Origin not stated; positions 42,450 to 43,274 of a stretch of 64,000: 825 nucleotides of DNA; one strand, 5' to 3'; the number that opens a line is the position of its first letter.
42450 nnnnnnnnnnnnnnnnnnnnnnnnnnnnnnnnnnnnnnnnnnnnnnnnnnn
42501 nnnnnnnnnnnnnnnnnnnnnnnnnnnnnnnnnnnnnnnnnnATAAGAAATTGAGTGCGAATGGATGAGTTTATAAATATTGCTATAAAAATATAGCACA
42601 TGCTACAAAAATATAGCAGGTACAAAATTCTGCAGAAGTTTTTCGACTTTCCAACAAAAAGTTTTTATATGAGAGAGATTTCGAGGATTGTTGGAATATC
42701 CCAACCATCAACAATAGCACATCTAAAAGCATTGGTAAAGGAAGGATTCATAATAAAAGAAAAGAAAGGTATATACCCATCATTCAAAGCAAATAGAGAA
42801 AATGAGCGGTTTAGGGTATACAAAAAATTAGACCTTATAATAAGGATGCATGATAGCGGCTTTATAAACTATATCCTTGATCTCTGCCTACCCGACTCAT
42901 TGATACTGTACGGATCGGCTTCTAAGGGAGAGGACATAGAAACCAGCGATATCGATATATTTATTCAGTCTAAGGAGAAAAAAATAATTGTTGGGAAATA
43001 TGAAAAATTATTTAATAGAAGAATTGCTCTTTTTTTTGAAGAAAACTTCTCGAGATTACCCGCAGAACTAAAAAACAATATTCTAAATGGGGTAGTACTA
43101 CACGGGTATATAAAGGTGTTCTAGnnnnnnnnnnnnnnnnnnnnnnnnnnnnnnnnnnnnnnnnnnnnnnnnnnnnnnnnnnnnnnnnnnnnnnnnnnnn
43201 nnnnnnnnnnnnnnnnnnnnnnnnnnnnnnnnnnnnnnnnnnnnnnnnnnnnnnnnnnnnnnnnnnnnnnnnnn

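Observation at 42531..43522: MNT/HEPN toxin-antitoxin cassette inserted at the 3' end of the 5S rRNA gene with a 28-bp target-like direct repeat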

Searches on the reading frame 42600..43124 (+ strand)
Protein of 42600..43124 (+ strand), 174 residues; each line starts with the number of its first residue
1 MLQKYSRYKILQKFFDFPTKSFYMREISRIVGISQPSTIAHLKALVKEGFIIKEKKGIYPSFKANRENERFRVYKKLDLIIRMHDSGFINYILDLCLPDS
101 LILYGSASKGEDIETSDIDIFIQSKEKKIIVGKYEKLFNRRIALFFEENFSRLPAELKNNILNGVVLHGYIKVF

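Call 7: search_protein_families(library=pfam, proteins=[window:42600-43124:+], max_evalue=0.01)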
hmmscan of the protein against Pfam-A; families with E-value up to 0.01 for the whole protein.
window:42600-43124:+ (174 aa): 6 families
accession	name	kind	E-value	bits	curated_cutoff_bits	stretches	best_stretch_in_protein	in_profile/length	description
PF01022.26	HTH_5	-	1.7e-06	28.3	22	1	7-53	4-47/47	Bacterial regulatory protein, arsR family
PF01909.29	NTP_transf_2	-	4.5e-06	27.4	21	1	98-149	14-76/93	Nucleotidyltransferase domain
PF13412.12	HTH_24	-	9e-06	25.6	21.9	1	24-51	20-47/48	Winged helix-turn-helix DNA-binding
PF18765.7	Polbeta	-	2.2e-05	25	26.9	1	100-131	15-43/93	Polymerase beta, Nucleotidyltransferase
PF01047.28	MarR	-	0.0038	17.5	24.6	1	17-55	15-51/59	MarR family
PF01978.25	TrmB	-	0.0041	17.4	25.6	1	24-59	25-59/68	Sugar-specific transcriptional regulator TrmB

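Call 8: search_protein_families(library=ncbifam, proteins=[window:42600-43124:+], max_evalue=0.01)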
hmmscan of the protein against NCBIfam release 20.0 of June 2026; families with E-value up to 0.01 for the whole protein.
window:42600-43124:+ (174 aa): 7 families
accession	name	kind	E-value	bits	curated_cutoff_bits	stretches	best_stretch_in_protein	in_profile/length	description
NF033788.1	HTH_metalloreg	subfamily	0.00015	21.5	55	1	3-57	9-61/77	metalloregulator ArsR/SmtB family transcription factor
NF047752.1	MntA_antitoxin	equivalog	0.00023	21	60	1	100-138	9-43/106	type VII toxin-antitoxin system MntA family adenylyltransferase antitoxin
NF033789.1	repress_SdpR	subfamily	0.00085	19.2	100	0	7-59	10-59/79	autorepressor SdpR family transcription factor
NF051895.1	anti_phage_HalB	equivalog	0.0046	16.6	190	1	100-126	1-27/211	anti-phage Hailong system nucleotidyltransferase HalB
TIGR01884.1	cas_HTH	subfamily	0.0064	15.9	60.2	0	23-57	158-193/202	CRISPR-associated CARF protein Csa3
NF004918.0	PRK06274.1-4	equivalog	0.0074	16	278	0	29-85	70-124/202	indolepyruvate oxidoreductase subunit beta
NF041413.1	ArsR_Rv2640c_fam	equivalog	0.0099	16.3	155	0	6-67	43-104/118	Rv2640c family ArsR-like transcriptional regulator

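Call 9: find_encoding_contigs(protein=window:42600-43124:+, flank=10000, max_places=10)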
Protein window:42600-43124:+ (174 aa): 6 contigs read that carry it; 4 places shown.
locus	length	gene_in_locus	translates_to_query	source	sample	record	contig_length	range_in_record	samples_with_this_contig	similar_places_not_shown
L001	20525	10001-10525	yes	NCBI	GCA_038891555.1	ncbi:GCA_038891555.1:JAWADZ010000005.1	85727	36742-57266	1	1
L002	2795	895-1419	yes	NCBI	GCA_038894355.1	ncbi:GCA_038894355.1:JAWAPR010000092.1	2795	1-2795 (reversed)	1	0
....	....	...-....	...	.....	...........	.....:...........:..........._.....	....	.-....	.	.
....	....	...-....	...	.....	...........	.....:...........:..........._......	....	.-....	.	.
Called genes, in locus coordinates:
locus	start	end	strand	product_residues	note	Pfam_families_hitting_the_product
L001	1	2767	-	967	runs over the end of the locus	-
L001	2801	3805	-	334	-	PF00091:Tubulin, PF12327:FtsZ_C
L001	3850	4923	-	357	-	PF00091:Tubulin, PF12327:FtsZ_C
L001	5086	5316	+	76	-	PF02697:VAPB_antitox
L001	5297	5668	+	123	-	PF01850:PIN (weak)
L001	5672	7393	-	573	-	PF04675:DNA_ligase_A_N, PF01068:DNA_ligase_A_M, PF09414:RNA_ligase (faint), PF04679:DNA_ligase_A_C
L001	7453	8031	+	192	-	-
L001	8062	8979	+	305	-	PF01008:IF-2B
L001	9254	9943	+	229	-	-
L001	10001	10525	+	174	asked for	PF01022:HTH_5 (weak), PF13412:HTH_24 (weak), PF18765:Polbeta (faint), PF01909:NTP_transf_2 (weak)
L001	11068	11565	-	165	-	-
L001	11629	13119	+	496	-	PF01406:tRNA-synt_1e (faint), PF01921:tRNA-synt_1f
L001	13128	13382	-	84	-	PF05016:ParE_toxin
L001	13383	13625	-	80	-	PF24434:DUF7557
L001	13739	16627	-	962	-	PF05124:S_layer_C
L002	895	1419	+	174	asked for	PF01022:HTH_5 (weak), PF13412:HTH_24 (weak), PF18765:Polbeta (faint), PF01909:NTP_transf_2 (weak)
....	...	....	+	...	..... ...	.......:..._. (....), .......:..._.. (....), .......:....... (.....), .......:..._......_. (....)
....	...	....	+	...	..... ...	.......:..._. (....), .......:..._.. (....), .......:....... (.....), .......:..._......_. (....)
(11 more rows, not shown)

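Call 17: find_homologous_proteins(query=window:42600-43124:+, max_evalue=0.00001)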
Query window:42600-43124:+ (174 aa): 494 proteins with E <= 0.00001 among 573 candidates; the best 120 are listed.
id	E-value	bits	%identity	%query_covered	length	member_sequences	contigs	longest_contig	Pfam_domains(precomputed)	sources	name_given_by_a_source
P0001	3.2e-107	373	100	100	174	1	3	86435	PF13412.13,PF18765.8,PF01022.27,PF01909.30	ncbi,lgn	ncbi:MAG: ArsR family transcriptional regulator [Candidatus Anstonellales archaeon]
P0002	1.0e-76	274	70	100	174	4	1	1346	-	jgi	jgi:predicted nucleotidyltransferase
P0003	2.7e-76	273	73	100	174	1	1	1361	PF18765.8,PF01909.30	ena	-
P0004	7.2e-76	272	71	100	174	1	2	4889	PF18765.8,PF01909.30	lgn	-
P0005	5.2e-75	269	70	100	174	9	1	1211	PF18765.8,PF01909.30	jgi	-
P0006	6.7e-75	268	68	100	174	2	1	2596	PF18765.8,PF01909.30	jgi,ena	-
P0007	1.8e-74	267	71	100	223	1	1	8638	PF18765.8,PF01022.27,PF01909.30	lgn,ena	-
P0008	4.3e-74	266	71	100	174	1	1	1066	PF18765.8,PF01909.30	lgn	-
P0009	9.3e-74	265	68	100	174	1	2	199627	PF18765.8,PF01909.30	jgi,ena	-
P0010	1.0e-73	265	67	100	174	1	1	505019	PF18765.8,PF22600.3,PF01909.30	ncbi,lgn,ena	-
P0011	3.0e-73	263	68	100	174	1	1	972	PF18765.8,PF01909.30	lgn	-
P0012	4.1e-73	263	67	100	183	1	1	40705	PF18765.8,PF01909.30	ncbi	-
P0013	4.1e-73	263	69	100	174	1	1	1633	PF18765.8,PF01909.30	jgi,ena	-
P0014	6.1e-73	262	66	100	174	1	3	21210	PF18765.8,PF01909.30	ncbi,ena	-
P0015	1.1e-72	261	68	100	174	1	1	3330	PF18765.8,PF01909.30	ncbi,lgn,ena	ncbi:MAG: nucleotidyltransferase domain-containing protein [Nanoarchaeota archaeon]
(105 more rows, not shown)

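Call 29: find_related_loci(query=A3, collection=metagenome_contigs, flank=4000)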
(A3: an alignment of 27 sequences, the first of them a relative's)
Query A3 (174 aa) in metagenome_contigs; peptide patterns used: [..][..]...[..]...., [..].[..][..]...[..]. (x = any residue, [..] = any of these).
600 stretches matched a pattern (row limit reached: there are more); 525 encode a relative of the query (tblastn E <= 1e-3); the best 80 are kept; 80 distinct loci.
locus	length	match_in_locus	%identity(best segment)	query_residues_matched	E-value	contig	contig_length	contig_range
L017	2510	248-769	71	1-174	5e-84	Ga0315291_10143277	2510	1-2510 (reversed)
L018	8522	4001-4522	68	1-174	4e-81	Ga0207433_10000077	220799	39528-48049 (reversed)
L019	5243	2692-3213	66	1-174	2e-79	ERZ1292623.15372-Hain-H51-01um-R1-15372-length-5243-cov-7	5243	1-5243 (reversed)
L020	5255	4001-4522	67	1-174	1e-79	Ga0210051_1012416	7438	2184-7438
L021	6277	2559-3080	66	1-174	5e-79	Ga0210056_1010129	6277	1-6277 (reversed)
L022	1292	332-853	66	1-174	1e-83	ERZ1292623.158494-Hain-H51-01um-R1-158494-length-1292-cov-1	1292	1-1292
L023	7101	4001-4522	65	1-174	2e-78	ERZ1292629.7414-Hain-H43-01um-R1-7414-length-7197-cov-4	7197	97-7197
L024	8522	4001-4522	67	1-174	2e-78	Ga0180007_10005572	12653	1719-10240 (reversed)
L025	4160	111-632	65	1-174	1e-78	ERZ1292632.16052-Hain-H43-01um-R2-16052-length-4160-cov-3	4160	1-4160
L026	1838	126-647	67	1-174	2e-81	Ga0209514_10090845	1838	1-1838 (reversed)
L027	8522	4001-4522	67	1-174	1e-77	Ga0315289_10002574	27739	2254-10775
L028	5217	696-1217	66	1-174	8e-78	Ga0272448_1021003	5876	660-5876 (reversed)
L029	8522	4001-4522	67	1-174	2e-77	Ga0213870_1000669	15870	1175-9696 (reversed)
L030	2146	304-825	66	1-174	1e-79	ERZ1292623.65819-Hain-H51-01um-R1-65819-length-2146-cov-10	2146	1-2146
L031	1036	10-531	67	1-174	3e-83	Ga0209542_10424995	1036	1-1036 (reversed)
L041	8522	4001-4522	64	1-174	1e-74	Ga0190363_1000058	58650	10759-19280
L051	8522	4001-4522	64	1-174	2e-71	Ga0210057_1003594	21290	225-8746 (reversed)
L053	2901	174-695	60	1-174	6e-72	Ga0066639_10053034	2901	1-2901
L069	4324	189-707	53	1-174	2e-60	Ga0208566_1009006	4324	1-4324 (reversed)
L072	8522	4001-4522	59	1-174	8e-61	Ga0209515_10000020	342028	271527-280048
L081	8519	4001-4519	48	1-174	2e-57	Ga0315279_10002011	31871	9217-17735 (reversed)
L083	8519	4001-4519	52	1-174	5e-57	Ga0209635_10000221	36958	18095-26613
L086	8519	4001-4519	47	1-174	1e-56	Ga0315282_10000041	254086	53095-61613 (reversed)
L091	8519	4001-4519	48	1-174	9e-56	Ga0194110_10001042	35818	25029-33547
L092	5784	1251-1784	51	1-174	9e-56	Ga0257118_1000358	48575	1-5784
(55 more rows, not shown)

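Call 50: search_protein_families(library=pfam, proteins=[L083:5151-6089:-, L027:5350-6252:-, L027:2787-3344:+, L027:3319-3789:+, L041:3597-3977:+, L081:2845-3945:+, L072:4969-6306:-, L072:3330-3755:-, L041:5071-5781:+, L051:4946-5575:-], max_evalue=0.001)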
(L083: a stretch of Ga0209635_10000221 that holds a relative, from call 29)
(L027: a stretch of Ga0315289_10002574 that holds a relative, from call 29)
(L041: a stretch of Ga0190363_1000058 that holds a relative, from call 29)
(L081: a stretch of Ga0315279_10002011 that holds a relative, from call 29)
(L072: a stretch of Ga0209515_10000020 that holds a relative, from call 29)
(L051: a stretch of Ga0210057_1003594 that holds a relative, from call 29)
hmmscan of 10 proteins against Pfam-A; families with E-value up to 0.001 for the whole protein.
L083:5151-6089:- (312 aa): 1 family
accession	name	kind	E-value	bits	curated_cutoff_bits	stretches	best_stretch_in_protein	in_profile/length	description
PF02661.23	Fic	-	6.4e-19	69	24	1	166-264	3-93/93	Fic/DOC family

L027:5350-6252:- (300 aa): 1 family
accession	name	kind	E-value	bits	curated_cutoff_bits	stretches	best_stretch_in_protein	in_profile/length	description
PF02661.23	Fic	-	1.2e-24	87.4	24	1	150-251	2-93/93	Fic/DOC family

L027:2787-3344:+ (185 aa): 3 families
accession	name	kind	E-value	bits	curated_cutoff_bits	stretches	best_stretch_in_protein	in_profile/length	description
PF18765.7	Polbeta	-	8.3e-11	42.4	26.9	1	95-171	3-87/93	Polymerase beta, Nucleotidyltransferase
PF01909.29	NTP_transf_2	-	6.1e-09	36.6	21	1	98-144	7-58/93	Nucleotidyltransferase domain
PF22600.2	MTPAP-like_central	-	0.00039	20.9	27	1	91-142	28-76/139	Poly(A) RNA polymerase, mitochondrial-like, central palm domain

L027:3319-3789:+ (156 aa): 1 family
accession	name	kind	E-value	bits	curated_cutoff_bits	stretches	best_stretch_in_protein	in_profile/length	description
PF05168.19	HEPN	-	1.8e-11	44.7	22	1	28-129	3-110/117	HEPN domain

L041:3597-3977:+ (126 aa): 1 family
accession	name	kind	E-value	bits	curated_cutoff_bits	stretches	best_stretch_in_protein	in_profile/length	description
PF01900.24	RNase_P_Rpp14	-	2.5e-19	69.8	23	1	14-110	1-101/104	Rpp14/Pop5 family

L081:2845-3945:+ (366 aa): 2 families
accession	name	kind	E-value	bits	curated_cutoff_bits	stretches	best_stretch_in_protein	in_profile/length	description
PF06819.16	Arc_PepC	-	1.4e-07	32.1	23.4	1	235-330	2-105/110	Archaeal Peptidase A24 C-terminal Domain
PF01478.23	Peptidase_A24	-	1.3e-05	26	26.5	1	12-131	2-102/104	Type IV leader peptidase family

L072:4969-6306:- (445 aa): 6 families
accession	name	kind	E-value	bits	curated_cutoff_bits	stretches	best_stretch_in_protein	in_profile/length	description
PF00448.28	SRP54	-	4.7e-63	212.8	22.7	1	101-293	2-196/196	SRP54-type protein, GTPase domain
PF02978.25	SRP_SPB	-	5.6e-33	113.6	27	1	324-424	1-91/91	Signal peptide binding domain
PF02881.24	SRP54_N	-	6.4e-14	52.4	22.4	1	6-83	1-75/75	SRP54-type protein, helical bundle domain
PF03029.23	ATP_bind_1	-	0.00025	21.4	27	0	105-148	1-41/240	Conserved hypothetical ATP binding protein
PF02492.25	cobW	-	0.00026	21.1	20.7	0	104-252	4-158/180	CobW/HypB/UreG, nucleotide-binding domain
PF01656.29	CbiA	-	0.00069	20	25.4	0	110-251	9-87/125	CobQ/CobB/MinD/ParA nucleotide binding domain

L072:3330-3755:- (141 aa): 0 families

L041:5071-5781:+ (236 aa): 5 families
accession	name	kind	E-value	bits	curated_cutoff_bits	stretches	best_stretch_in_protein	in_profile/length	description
PF08241.18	Methyltransf_11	-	9.6e-12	45.8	21.2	1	85-159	16-94/95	Methyltransferase domain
PF13649.12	Methyltransf_25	-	6.9e-09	36.7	27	1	110-156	51-97/97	Methyltransferase domain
PF01209.24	Ubie_methyltran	-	2.3e-05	24.3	20.1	1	46-158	47-149/233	ubiE/COQ5 methyltransferase family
PF13847.12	Methyltransf_31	-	7.9e-05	22.8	27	1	48-160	5-109/145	Methyltransferase domain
PF13489.12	Methyltransf_23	-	0.00096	19.4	27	0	34-206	8-154/164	Methyltransferase domain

L051:4946-5575:- (209 aa): 3 families
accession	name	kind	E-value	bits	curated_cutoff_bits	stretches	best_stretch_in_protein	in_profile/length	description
PF01336.31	tRNA_anti-codon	-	9.3e-10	38.8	27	1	49-111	5-67/75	OB-fold nucleic acid binding domain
PF13742.12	tRNA_anti_2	-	0.00018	22.1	27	1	45-109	22-85/95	OB-fold nucleic acid binding domain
PF16100.11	RMI2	-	0.00043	20.5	29.4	1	47-112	43-102/132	RecQ-mediated genome instability protein 2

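Call 54: find_homologous_proteins(query=L072:4969-6306:-, max_evalue=1e-100)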
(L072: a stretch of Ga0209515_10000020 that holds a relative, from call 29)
Query L072:4969-6306:- (445 aa): 7111 proteins with E <= 1e-100 among 8000 candidates; the best 120 are listed.
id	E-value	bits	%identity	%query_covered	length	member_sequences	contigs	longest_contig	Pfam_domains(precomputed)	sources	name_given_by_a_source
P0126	1.7e-282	955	100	100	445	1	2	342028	PF02881.25,PF02978.27,PF00448.29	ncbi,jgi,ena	-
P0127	3.3e-222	756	84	92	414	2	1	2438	PF02881.25,PF02978.27,PF01656.30,PF00448.29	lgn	-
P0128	4.8e-219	746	78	100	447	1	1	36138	PF02881.25,PF02978.27,PF01656.30,PF13401.13,PF00448.29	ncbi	-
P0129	3.1e-216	736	75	100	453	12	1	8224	PF02881.25,PF02978.27,PF00448.29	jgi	-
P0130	4.0e-214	729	74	100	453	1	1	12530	PF02881.25,PF02978.27,PF00448.29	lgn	-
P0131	2.8e-213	727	73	100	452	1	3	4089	PF02881.25,PF02978.27,PF01656.30,PF00448.29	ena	-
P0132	2.4e-212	723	73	100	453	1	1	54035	PF02881.25,PF02978.27,PF01656.30,PF00448.29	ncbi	-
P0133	5.1e-212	722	74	100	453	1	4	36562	PF02881.25,PF02978.27,PF00448.29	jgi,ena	-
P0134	1.2e-211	721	73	100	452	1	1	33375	PF02881.25,PF02978.27,PF00448.29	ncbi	-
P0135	1.6e-211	721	73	100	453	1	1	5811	PF02881.25,PF02978.27,PF03029.24,PF00448.29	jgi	jgi:signal recognition particle subunit SRP54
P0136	2.8e-211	720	74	100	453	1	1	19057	PF02881.25,PF02978.27,PF00448.29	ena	-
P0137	2.0e-210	717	73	100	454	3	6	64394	PF02881.25,PF02978.27,PF01656.30,PF00448.29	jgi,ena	-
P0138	2.3e-210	717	74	100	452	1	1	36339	PF02881.25,PF02978.27,PF01656.30,PF00448.29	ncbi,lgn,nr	ncbi:signal recognition particle protein [Candidatus Woesearchaeota archaeon]|nr:signal recognition 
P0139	1.2e-209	715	75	100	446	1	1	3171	PF02881.25,PF02978.27,PF01656.30,PF00448.29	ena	-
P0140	2.6e-209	714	73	100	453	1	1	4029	PF02881.25,PF02978.27,PF01656.30,PF00448.29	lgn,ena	-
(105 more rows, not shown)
